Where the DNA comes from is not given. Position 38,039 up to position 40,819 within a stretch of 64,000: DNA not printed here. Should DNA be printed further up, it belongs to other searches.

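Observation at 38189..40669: Full-length KdpD whose phospho-acceptor histidine is replaced by glutamate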

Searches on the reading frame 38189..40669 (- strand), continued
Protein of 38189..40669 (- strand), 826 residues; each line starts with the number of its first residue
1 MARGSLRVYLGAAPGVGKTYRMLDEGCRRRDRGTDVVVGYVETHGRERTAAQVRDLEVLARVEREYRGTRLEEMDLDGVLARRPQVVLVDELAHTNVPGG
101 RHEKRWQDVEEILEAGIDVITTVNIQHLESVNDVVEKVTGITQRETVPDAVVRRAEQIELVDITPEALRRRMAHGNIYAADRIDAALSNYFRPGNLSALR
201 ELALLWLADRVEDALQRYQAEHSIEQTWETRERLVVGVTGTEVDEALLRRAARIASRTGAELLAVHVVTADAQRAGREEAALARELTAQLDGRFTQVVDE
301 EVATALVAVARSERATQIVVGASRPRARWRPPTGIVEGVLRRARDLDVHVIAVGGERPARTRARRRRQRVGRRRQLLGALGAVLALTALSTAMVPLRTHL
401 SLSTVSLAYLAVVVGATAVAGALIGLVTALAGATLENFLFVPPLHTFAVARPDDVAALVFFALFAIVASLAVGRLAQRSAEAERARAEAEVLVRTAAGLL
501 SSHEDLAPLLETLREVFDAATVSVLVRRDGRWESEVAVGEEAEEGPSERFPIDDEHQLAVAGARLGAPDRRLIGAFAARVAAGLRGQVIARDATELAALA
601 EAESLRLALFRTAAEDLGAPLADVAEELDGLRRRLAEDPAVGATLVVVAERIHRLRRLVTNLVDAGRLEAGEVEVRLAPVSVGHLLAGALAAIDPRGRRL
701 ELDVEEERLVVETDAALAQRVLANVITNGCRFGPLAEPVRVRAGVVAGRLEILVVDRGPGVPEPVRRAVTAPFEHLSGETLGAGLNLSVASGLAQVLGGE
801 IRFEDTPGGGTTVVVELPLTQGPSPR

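Call 12: find_homologous_proteins(query=window:38189-40669:-, max_evalue=1e-20)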
Query window:38189-40669:- (826 aa): 8000 proteins with E <= 1e-20 among 8000 candidates; the best 120 are listed.
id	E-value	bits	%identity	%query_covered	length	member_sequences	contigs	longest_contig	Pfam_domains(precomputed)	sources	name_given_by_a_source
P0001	0.0e+0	1714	100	100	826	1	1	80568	PF02518.32,PF13493.12,PF02702.24,PF00582.33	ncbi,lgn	-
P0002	0.0e+0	1372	81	99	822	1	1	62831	PF02518.32,PF13493.12,PF02702.24,PF00582.33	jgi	jgi:two-component system sensor histidine kinase KdpD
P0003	0.0e+0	1135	68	99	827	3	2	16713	PF02518.32,PF13493.12,PF02702.24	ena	-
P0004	0.0e+0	1109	66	99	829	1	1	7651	PF02518.32,PF13493.12,PF02702.24,PF00582.33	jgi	jgi:two-component system, OmpR family, sensor histidine kinase KdpD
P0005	0.0e+0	1092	65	99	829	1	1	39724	PF02518.32,PF13493.12,PF02702.24,PF00582.33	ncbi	ncbi:MAG: DUF4118 domain-containing protein [Acidimicrobiales bacterium]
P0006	0.0e+0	1092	66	99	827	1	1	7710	PF02518.32,PF13493.12,PF02702.24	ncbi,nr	ncbi:MAG: sensor histidine kinase KdpD [Acidobacteriota bacterium]|nr:sensor histidine kinase KdpD [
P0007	0.0e+0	1091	65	100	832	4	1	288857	PF02518.32,PF00512.32,PF13493.12,PF02702.24,PF00582.33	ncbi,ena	-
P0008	0.0e+0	1089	66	100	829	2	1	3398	PF02518.32,PF13493.12,PF02702.24,PF00582.33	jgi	jgi:two-component system, OmpR family, sensor histidine kinase KdpD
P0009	0.0e+0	1081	65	100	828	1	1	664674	PF02518.32,PF13493.12,PF02702.24,PF00582.33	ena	-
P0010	0.0e+0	1075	64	99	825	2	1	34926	PF02518.32,PF13493.12,PF02702.24,PF00582.33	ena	-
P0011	0.0e+0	1064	63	100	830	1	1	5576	PF02518.32,PF13493.12,PF02702.24,PF00582.33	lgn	-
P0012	0.0e+0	1064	62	99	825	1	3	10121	PF02518.32,PF13493.12,PF02702.24,PF00582.33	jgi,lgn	jgi:two-component system sensor histidine kinase KdpD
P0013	0.0e+0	1063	62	99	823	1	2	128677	PF02518.32,PF13493.12,PF02702.24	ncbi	-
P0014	0.0e+0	1055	62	99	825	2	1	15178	PF02518.32,PF00512.32,PF13493.12,PF02702.24,PF00582.33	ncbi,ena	-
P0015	0.0e+0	1055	62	99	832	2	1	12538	PF02518.32,PF00512.32,PF13493.12,PF02702.24,PF00582.33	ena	-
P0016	0.0e+0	1055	62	99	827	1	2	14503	PF02518.32,PF13493.12,PF02702.24,PF00582.33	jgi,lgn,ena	jgi:two-component system sensor histidine kinase KdpD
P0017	0.0e+0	1050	62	99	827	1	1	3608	PF02518.32,PF13493.12,PF02702.24,PF00582.33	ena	-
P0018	0.0e+0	1050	62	99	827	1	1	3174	PF02518.32,PF13493.12,PF02702.24,PF00582.33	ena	-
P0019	0.0e+0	1050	60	99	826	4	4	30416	PF02518.32,PF13493.12,PF02702.24,PF00582.33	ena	-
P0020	0.0e+0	1049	62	100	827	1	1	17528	PF02518.32,PF13493.12,PF02702.24,PF00582.33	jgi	jgi:two-component system sensor histidine kinase KdpD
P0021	0.0e+0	1048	62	99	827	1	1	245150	PF02518.32,PF13493.12,PF02702.24,PF00582.33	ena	-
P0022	0.0e+0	1048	62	99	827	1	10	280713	PF02518.32,PF13493.12,PF02702.24,PF00582.33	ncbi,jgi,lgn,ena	jgi:two-component system sensor histidine kinase KdpD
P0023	0.0e+0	1047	62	99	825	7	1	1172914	PF02518.32,PF13493.12,PF02702.24,PF00582.33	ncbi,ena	-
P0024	0.0e+0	1046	62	99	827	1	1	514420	PF02518.32,PF13493.12,PF02702.24,PF00582.33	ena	-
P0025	0.0e+0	1046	63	99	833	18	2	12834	PF02518.32,PF13493.12,PF02702.24,PF00582.33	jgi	jgi:two-component system, OmpR family, sensor histidine kinase KdpD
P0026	0.0e+0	1046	62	100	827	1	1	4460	PF02518.32,PF13493.12,PF02702.24,PF00582.33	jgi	jgi:two-component system sensor histidine kinase KdpD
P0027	0.0e+0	1045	62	99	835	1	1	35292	PF02518.32,PF13493.12,PF02702.24,PF00582.33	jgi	jgi:two-component system sensor histidine kinase KdpD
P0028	0.0e+0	1043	62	100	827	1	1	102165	PF02518.32,PF13493.12,PF02702.24,PF00582.33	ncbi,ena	-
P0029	0.0e+0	1043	62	99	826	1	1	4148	PF02518.32,PF13493.12,PF02702.24,PF00582.33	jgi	-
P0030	0.0e+0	1042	62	99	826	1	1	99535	PF02518.32,PF13493.12,PF02702.24,PF00582.33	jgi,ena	-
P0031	0.0e+0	1042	62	99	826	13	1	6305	PF02518.32,PF13493.12,PF02702.24,PF00582.33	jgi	jgi:two-component system sensor histidine kinase KdpD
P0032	0.0e+0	1042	60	99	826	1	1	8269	PF02518.32,PF00512.32,PF13493.12,PF02702.24,PF00582.33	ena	-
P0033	0.0e+0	1041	61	100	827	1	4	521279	PF02518.32,PF13493.12,PF02702.24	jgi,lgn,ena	jgi:two-component system sensor histidine kinase KdpD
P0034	0.0e+0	1041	61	100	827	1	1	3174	PF02518.32,PF13493.12,PF02702.24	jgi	-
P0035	0.0e+0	1040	62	99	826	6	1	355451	PF02518.32,PF13493.12,PF02702.24,PF00582.33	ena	-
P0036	0.0e+0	1040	62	100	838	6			PF02518.32,PF13493.12,PF02702.24,PF00582.33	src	-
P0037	0.0e+0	1039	61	99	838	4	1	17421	PF02518.32,PF13493.12,PF02702.24,PF00582.33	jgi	jgi:two-component system sensor histidine kinase KdpD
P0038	0.0e+0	1039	62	100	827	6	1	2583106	PF02518.32,PF13493.12,PF02702.24,PF00582.33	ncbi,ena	-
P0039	0.0e+0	1038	61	99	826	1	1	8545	PF02518.32,PF13493.12,PF02702.24,PF00582.33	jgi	jgi:two-component system, OmpR family, sensor histidine kinase KdpD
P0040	0.0e+0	1038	62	100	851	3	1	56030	PF02518.32,PF13493.12,PF02702.24,PF00582.33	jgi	jgi:two-component system sensor histidine kinase KdpD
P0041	0.0e+0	1038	62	99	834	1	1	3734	PF02518.32,PF13493.12,PF02702.24,PF00582.33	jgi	jgi:two-component system sensor histidine kinase KdpD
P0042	0.0e+0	1038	62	99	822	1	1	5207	PF02518.32,PF13493.12,PF02702.24,PF00582.33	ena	-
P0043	0.0e+0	1037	61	100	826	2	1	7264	PF02518.32,PF13493.12,PF02702.24,PF00582.33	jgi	-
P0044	0.0e+0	1036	61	100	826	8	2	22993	PF02518.32,PF13493.12,PF02702.24,PF00582.33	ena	-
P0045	0.0e+0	1035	62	100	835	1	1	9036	PF02518.32,PF13493.12,PF02702.24,PF00582.33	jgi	jgi:two-component system sensor histidine kinase KdpD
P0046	0.0e+0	1035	61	99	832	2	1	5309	PF02518.32,PF00512.32,PF13493.12,PF02702.24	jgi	jgi:two-component system sensor histidine kinase KdpD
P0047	0.0e+0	1034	61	100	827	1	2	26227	PF02518.32,PF13493.12,PF02702.24,PF00582.33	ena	-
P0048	0.0e+0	1034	61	99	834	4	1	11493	PF02518.32,PF13493.12,PF02702.24,PF00582.33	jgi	jgi:two-component system sensor histidine kinase KdpD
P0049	0.0e+0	1033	61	99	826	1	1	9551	PF02518.32,PF13493.12,PF02702.24,PF00582.33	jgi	jgi:two-component system sensor histidine kinase KdpD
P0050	0.0e+0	1032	62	99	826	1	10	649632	PF02518.32,PF13493.12,PF02702.24,PF00582.33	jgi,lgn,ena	-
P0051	0.0e+0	1032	61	99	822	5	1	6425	PF02518.32,PF13493.12,PF02702.24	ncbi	-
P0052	0.0e+0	1032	61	99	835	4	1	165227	PF02518.32,PF13493.12,PF02702.24,PF00582.33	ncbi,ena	-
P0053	0.0e+0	1031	61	100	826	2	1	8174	PF02518.32,PF13493.12,PF02702.24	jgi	-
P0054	0.0e+0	1029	62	99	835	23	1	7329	PF02518.32,PF13493.12,PF02702.24,PF00582.33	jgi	jgi:two-component system sensor histidine kinase KdpD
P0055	0.0e+0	1028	61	99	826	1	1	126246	PF02518.32,PF13493.12,PF02702.24,PF00582.33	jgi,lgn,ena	-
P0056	0.0e+0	1028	61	99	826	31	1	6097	PF02518.32,PF13493.12,PF02702.24,PF00582.33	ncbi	-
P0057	0.0e+0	1027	60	100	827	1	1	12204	PF02518.32,PF13493.12,PF02702.24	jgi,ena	-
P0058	0.0e+0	1027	60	100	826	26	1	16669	PF02518.32,PF13493.12,PF02702.24,PF00582.33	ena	-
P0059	0.0e+0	1027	61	99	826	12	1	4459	PF02518.32,PF00512.32,PF13493.12,PF02702.24,PF00582.33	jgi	-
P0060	0.0e+0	1026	63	99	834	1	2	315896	PF02518.32,PF13493.12,PF02702.24,PF00582.33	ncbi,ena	-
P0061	0.0e+0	1026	61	99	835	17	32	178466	PF02518.32,PF13493.12,PF02702.24,PF00582.33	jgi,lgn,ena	jgi:two-component system sensor histidine kinase KdpD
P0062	0.0e+0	1026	60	99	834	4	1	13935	PF02518.32,PF13493.12,PF02702.24,PF00582.33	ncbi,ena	-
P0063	0.0e+0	1024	60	99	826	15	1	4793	PF02518.32,PF13493.12,PF02702.24,PF00582.33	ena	-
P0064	0.0e+0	1018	61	98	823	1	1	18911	PF02518.32,PF13493.12,PF02702.24,PF00582.33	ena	-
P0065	0.0e+0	1018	61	99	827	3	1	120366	PF02518.32,PF13493.12,PF02702.24,PF00582.33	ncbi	ncbi:MAG: ATP-binding protein [Acidimicrobiales bacterium]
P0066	0.0e+0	1016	60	99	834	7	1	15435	PF02518.32,PF13493.12,PF02702.24,PF00582.33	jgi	jgi:two-component system sensor histidine kinase KdpD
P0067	0.0e+0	1014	61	100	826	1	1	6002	PF02518.32,PF13493.12,PF02702.24,PF00582.33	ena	-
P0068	0.0e+0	1012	61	97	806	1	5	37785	PF02518.32,PF13493.12,PF02702.24,PF00582.33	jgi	jgi:two-component system sensor histidine kinase KdpD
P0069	7.0e-298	1009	60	99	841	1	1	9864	PF02518.32,PF13493.12,PF02702.24,PF00582.33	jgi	jgi:two-component system, OmpR family, sensor histidine kinase KdpD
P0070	2.9e-297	1007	60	100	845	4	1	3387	PF13581.13,PF02518.32,PF00512.32,PF13493.12,PF02702.24,PF00582.33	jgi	-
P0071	4.7e-297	1006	60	99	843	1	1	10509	PF02518.32,PF13493.12,PF02702.24,PF00582.33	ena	-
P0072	1.1e-296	1005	59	99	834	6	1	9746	PF02518.32,PF13493.12,PF02702.24,PF00582.33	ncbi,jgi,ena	ncbi:MAG TPA: DUF4118 domain-containing protein [Acidimicrobiales bacterium]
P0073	2.1e-296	1004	59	99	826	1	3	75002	PF02518.32,PF13493.12,PF02702.24,PF00582.33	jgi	jgi:two-component system sensor histidine kinase KdpD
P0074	2.8e-296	1003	60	99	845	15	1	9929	PF02518.32,PF00512.32,PF13493.12,PF02702.24,PF00582.33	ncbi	-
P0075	3.9e-296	1003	61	97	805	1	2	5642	PF02518.32,PF13493.12,PF02702.24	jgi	jgi:two-component system sensor histidine kinase KdpD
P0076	5.6e-296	1002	60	99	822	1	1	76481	PF02518.32,PF13493.12,PF02702.24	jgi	jgi:two-component system, OmpR family, sensor histidine kinase KdpD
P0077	1.0e-295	1001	60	99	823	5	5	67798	PF02518.32,PF00512.32,PF13493.12,PF02702.24,PF00582.33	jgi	jgi:two-component system sensor histidine kinase KdpD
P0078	9.2e-295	998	59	99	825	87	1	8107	PF02518.32,PF00512.32,PF13493.12,PF02702.24,PF00582.33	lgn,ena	-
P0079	1.3e-294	998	60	99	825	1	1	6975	PF02518.32,PF00512.32,PF13493.12,PF02702.24,PF00582.33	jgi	jgi:two-component system sensor histidine kinase KdpD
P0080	1.8e-292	991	59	99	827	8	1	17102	PF02518.32,PF00512.32,PF13493.12,PF02702.24,PF00582.33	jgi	-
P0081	7.2e-292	989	61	97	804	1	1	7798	PF02518.32,PF13493.12,PF02702.24,PF00582.33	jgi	jgi:two-component system sensor histidine kinase KdpD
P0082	1.1e-291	988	58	100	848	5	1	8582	PF02518.32,PF00512.32,PF13493.12,PF02702.24,PF00582.33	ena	-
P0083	1.1e-291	988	60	99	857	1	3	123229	PF02518.32,PF00512.32,PF13493.12,PF02702.24,PF00582.33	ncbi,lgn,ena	-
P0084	2.9e-291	987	59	100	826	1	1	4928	PF02518.32,PF00512.32,PF13493.12,PF02702.24,PF00582.33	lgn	-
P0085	5.6e-290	982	58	99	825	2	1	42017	PF13581.13,PF02518.32,PF00512.32,PF13493.12,PF02702.24,PF00582.33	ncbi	ncbi:MAG: DUF4118 domain-containing protein [Acidimicrobiales bacterium]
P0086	6.6e-290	982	59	99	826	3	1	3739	PF02518.32,PF00512.32,PF13493.12,PF02702.24,PF00582.33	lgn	-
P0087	1.7e-289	981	61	99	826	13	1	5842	PF02518.32,PF00512.32,PF13493.12,PF02702.24,PF00582.33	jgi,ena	-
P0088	3.1e-289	980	58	99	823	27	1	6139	PF02518.32,PF00512.32,PF13493.12,PF02702.24,PF00582.33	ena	-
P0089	2.4e-288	977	58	100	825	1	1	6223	PF02518.32,PF00512.32,PF13493.12,PF02702.24,PF00582.33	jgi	-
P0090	3.2e-288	977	57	100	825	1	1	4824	PF02518.32,PF00512.32,PF13493.12,PF02702.24,PF00582.33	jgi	-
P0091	1.3e-286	971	58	99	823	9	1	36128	PF13581.13,PF02518.32,PF00512.32,PF13493.12,PF02702.24,PF00582.33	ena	-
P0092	5.4e-286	969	60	99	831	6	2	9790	PF02518.32,PF00512.32,PF13493.12,PF02702.24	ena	-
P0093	8.1e-286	969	57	99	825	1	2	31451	PF13581.13,PF02518.32,PF00512.32,PF13493.12,PF02702.24,PF00582.33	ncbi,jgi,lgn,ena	jgi:two-component system sensor histidine kinase KdpD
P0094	8.1e-286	969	57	99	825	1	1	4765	PF13581.13,PF02518.32,PF00512.32,PF13493.12,PF02702.24,PF00582.33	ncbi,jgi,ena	jgi:two-component system sensor histidine kinase KdpD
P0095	9.2e-286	969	57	100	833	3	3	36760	PF02518.32,PF00512.32,PF13493.12,PF02702.24,PF00582.33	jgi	jgi:two-component system sensor histidine kinase KdpD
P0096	5.2e-285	966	59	99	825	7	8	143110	PF02518.32,PF00512.32,PF13493.12,PF02702.24,PF00582.33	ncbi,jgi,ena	jgi:two-component system sensor histidine kinase KdpD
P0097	1.1e-284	965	58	99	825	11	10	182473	PF13581.13,PF02518.32,PF00512.32,PF13493.12,PF02702.24,PF00582.33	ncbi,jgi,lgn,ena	jgi:two-component system sensor histidine kinase KdpD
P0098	1.4e-284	965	58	96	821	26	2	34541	PF02518.32,PF00512.32,PF13493.12,PF02702.24,PF00582.33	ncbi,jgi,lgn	jgi:two-component system sensor histidine kinase KdpD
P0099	2.8e-284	964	57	98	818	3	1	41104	PF02518.32,PF00512.32,PF13493.12,PF02702.24,PF00582.33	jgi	jgi:two-component system sensor histidine kinase KdpD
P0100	1.4e-283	961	59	99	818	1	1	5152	PF02518.32,PF13493.12,PF02702.24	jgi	jgi:two-component system sensor histidine kinase KdpD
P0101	1.8e-283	961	57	99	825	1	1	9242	PF02518.32,PF00512.32,PF13493.12,PF02702.24,PF00582.33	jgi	jgi:two-component system sensor histidine kinase KdpD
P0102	1.9e-283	961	58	99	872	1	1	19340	PF02518.32,PF00512.32,PF13493.12,PF02702.24,PF00582.33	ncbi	-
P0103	1.0e-282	958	57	99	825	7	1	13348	PF02518.32,PF00512.32,PF13493.12,PF02702.24,PF00582.33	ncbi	ncbi:MAG: DUF4118 domain-containing protein [Acidimicrobiales bacterium]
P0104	1.7e-282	958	58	99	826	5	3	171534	PF02518.32,PF00512.32,PF13493.12,PF02702.24,PF00582.33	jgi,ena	jgi:two-component system sensor histidine kinase KdpD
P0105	3.7e-282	957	59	99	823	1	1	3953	PF02518.32,PF13493.12,PF02702.24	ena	-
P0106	3.8e-282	957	57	99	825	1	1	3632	PF02518.32,PF00512.32,PF13493.12,PF02702.24,PF00582.33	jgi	jgi:two-component system sensor histidine kinase KdpD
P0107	3.9e-282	957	58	96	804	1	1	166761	PF02518.32,PF00512.32,PF13493.12,PF02702.24,PF00582.33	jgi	jgi:two-component system sensor histidine kinase KdpD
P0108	6.0e-282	956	58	99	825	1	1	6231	PF02518.32,PF00512.32,PF13493.12,PF02702.24,PF00582.33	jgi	jgi:two-component system sensor histidine kinase KdpD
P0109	6.0e-282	956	59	99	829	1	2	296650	PF02518.32,PF00512.32,PF13493.12,PF02702.24,PF00582.33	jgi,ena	-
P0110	6.7e-282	956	57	99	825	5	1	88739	PF02518.32,PF00512.32,PF13493.12,PF02702.24,PF00582.33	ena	-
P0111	1.1e-281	955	57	99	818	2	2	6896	PF02518.32,PF00512.32,PF13493.12,PF02702.24,PF00582.33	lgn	-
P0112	1.8e-281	954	57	99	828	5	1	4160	PF02518.32,PF00512.32,PF13493.12,PF02702.24,PF00582.33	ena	-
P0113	3.0e-281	954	57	99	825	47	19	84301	PF02518.32,PF00512.32,PF13493.12,PF02702.24,PF00582.33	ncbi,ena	-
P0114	1.6e-280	951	57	99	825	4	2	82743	PF02518.32,PF00512.32,PF13493.12,PF02702.24,PF00582.33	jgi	jgi:two-component system sensor histidine kinase KdpD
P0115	1.6e-280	951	57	99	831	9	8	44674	PF02518.32,PF00512.32,PF13493.12,PF02702.24,PF00582.33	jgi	jgi:two-component system sensor histidine kinase KdpD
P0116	2.0e-280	951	59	100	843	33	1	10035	PF02518.32,PF13493.12,PF02702.24,PF00582.33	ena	-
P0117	3.3e-280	950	58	99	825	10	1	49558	PF02518.32,PF00512.32,PF13493.12,PF02702.24,PF00582.33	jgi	jgi:two-component system sensor histidine kinase KdpD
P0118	1.2e-279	948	58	99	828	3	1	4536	PF02518.32,PF00512.32,PF13493.12,PF02702.24,PF00582.33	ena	-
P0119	4.4e-279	946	58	100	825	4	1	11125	PF02518.32,PF00512.32,PF13493.12,PF02702.24,PF00582.33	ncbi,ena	-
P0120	5.2e-279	946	57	99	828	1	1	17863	PF02518.32,PF13493.12,PF02702.24,PF00582.33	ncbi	ncbi:MAG: DUF4118 domain-containing protein [Acidimicrobiales bacterium]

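Call 17: list_cluster_members(proteins=[P0001, P0002, P0023])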
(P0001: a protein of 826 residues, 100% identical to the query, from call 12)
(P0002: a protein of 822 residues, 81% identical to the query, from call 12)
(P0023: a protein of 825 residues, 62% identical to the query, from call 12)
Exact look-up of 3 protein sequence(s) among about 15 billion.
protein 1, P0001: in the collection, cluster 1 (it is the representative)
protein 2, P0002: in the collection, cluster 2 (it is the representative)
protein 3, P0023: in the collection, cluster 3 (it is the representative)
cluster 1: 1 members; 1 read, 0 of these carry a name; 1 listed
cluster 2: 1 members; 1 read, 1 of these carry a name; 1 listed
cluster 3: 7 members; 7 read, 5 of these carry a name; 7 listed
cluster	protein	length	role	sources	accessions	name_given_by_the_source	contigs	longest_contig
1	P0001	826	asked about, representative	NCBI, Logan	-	-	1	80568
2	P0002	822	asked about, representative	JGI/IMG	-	two-component system sensor histidine kinase KdpD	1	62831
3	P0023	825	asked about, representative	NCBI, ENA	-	-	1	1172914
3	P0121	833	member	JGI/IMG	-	two-component system, OmpR family, sensor histidine kinase KdpD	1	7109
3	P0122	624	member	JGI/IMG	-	two-component system sensor histidine kinase KdpD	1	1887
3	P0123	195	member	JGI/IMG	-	two-component system sensor histidine kinase KdpD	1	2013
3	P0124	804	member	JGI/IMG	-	two-component system sensor histidine kinase KdpD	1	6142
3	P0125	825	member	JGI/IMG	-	two-component system, OmpR family, sensor histidine kinase KdpD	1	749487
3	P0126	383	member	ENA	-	-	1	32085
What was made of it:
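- Tried and rejected: The exact protein carries no source name (call 17).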
